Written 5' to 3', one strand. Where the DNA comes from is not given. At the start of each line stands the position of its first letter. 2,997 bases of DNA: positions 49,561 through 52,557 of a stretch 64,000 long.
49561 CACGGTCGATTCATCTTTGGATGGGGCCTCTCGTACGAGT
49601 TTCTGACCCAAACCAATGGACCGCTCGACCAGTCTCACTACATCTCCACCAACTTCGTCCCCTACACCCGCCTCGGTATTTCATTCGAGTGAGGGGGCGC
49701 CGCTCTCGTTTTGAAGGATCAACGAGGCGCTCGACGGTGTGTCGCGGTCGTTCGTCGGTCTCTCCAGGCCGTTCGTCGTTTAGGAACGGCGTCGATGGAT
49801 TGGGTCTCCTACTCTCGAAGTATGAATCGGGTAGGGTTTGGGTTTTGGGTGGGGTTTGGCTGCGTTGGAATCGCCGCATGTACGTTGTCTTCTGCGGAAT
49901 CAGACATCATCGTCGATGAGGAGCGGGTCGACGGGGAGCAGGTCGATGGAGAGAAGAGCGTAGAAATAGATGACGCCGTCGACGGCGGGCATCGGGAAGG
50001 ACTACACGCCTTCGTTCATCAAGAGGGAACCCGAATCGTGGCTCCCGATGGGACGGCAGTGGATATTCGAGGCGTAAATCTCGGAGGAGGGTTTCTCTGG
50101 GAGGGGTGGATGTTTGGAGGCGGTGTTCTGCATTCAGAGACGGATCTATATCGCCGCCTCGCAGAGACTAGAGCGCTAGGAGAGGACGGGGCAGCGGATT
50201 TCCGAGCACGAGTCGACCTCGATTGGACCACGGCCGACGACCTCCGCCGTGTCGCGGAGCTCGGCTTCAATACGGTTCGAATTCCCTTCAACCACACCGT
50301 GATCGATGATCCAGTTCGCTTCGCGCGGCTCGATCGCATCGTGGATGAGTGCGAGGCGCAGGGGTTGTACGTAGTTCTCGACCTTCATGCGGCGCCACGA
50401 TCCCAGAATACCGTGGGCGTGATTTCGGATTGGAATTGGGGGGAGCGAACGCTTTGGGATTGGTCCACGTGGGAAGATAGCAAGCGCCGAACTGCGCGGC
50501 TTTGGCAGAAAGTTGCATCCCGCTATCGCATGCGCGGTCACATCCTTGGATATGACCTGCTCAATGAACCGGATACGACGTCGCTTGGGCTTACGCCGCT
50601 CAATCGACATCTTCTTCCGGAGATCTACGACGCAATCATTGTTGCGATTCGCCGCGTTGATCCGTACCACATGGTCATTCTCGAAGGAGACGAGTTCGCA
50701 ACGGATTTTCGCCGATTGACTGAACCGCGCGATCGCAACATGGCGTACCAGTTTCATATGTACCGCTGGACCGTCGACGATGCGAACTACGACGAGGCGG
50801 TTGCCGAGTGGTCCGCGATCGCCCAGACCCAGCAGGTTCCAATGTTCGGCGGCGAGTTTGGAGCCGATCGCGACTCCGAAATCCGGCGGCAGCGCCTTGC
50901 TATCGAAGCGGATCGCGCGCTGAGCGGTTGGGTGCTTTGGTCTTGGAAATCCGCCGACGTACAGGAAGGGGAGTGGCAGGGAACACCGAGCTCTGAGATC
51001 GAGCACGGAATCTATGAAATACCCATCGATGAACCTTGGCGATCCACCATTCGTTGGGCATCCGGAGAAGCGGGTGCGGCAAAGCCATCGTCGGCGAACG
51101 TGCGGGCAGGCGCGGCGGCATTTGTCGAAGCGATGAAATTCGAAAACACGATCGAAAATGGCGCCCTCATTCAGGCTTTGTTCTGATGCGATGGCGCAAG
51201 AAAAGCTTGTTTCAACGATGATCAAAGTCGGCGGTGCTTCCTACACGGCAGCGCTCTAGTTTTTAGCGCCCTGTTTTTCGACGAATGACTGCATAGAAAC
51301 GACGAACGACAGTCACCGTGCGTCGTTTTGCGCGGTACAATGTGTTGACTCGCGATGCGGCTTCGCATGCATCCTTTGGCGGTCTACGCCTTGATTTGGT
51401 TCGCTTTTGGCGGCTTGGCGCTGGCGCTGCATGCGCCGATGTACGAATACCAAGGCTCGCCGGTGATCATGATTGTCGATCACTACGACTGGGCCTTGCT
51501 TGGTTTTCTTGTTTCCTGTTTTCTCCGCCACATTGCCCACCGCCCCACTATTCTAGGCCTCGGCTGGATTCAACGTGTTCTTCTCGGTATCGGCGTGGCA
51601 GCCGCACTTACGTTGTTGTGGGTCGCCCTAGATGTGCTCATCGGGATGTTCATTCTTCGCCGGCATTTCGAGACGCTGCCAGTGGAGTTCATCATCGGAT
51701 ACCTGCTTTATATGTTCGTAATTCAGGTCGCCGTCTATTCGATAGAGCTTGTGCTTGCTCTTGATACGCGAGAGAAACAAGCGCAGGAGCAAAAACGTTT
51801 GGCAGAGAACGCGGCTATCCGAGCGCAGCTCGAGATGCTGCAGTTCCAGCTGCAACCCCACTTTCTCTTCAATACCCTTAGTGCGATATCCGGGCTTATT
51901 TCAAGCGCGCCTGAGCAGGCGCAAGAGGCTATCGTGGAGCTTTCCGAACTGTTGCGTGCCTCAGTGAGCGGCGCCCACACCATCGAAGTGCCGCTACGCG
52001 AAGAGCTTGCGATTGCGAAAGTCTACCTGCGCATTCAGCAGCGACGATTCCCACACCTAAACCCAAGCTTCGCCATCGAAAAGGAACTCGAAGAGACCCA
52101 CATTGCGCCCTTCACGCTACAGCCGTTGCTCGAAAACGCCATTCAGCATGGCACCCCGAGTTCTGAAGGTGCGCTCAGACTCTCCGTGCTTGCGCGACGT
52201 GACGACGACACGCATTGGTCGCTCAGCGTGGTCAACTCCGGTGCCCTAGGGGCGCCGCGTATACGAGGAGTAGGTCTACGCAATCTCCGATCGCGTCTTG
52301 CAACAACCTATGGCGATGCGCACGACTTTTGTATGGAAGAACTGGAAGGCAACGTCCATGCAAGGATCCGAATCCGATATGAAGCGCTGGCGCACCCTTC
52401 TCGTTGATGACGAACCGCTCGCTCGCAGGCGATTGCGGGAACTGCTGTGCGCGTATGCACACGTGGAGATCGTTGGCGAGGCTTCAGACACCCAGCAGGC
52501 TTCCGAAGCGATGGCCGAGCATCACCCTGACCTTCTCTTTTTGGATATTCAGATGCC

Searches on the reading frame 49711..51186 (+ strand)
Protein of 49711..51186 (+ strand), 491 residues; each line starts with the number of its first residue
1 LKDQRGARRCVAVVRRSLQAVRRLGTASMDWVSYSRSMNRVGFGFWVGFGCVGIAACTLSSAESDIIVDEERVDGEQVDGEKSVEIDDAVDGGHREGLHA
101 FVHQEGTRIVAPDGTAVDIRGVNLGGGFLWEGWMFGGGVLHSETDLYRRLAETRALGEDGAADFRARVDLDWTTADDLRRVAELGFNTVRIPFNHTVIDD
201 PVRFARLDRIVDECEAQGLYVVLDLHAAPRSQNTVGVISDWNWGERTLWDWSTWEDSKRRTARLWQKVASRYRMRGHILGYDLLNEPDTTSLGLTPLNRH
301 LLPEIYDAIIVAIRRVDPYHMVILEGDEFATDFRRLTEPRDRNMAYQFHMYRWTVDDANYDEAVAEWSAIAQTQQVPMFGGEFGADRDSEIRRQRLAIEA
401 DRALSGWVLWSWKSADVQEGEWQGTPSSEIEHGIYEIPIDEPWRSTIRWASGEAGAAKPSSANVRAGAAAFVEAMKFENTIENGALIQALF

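Call 33: search_protein_families(library=pfam, proteins=[window:49711-51186:+], max_evalue=0.001)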
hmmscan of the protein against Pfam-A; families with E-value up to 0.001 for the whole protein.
window:49711-51186:+ (491 aa): 1 family
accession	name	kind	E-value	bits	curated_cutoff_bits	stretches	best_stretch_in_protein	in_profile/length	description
PF00150.24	Cellulase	-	6e-31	108.4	23.5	1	173-415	22-271/272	Cellulase (glycosyl hydrolase family 5)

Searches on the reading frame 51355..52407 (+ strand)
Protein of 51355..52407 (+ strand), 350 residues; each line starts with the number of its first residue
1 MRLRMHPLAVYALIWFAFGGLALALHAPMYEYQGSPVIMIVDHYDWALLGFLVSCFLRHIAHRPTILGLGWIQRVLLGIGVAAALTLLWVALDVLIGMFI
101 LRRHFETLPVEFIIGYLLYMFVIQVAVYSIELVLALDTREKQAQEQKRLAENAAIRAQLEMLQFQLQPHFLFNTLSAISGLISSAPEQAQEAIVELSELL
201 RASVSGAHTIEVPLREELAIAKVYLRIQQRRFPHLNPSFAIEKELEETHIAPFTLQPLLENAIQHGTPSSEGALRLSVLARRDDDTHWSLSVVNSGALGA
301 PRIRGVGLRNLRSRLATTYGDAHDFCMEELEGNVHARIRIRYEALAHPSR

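Call 33: search_protein_families(library=pfam, proteins=[window:51355-52407:+], max_evalue=0.001)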
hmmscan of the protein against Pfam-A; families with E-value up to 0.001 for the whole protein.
window:51355-52407:+ (350 aa): 1 family
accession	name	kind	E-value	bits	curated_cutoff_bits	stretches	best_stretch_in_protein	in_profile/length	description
PF06580.19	His_kinase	-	1.2e-22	80.4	25.2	1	157-233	1-78/81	Histidine kinase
